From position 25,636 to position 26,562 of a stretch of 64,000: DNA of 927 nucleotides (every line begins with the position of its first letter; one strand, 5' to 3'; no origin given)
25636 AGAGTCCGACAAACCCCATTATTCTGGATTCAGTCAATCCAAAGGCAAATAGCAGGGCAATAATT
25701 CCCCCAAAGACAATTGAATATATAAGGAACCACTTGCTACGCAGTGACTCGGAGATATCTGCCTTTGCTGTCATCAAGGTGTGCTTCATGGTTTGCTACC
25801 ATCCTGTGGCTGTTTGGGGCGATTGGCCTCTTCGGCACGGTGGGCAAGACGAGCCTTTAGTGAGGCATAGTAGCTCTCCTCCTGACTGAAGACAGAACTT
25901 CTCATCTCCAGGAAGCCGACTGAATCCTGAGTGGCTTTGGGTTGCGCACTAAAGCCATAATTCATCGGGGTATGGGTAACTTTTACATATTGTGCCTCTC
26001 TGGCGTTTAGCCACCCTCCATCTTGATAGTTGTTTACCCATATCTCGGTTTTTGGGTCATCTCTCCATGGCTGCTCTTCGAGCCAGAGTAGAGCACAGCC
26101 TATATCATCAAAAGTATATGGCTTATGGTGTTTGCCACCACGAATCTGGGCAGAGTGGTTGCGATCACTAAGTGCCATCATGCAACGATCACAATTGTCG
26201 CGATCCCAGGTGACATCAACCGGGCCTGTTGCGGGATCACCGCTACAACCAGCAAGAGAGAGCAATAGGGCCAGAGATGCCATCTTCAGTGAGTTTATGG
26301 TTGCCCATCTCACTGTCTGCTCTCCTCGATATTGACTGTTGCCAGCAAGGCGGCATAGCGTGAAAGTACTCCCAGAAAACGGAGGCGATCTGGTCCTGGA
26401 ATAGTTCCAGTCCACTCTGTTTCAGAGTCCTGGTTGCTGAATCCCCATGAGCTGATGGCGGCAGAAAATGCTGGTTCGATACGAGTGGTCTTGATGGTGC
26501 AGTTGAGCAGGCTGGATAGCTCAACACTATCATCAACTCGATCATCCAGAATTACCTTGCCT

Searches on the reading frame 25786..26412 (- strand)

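Call 13: search_protein_families(library=pfam, proteins=[window:25786-26412:-], max_evalue=0.001)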
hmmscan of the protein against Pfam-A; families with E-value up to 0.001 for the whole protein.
window:25786-26412:- (208 aa): 1 family
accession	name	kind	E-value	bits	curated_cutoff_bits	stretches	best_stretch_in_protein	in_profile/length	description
PF05573.18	NosL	-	9.9e-05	23.1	24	1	70-145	6-81/131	NosL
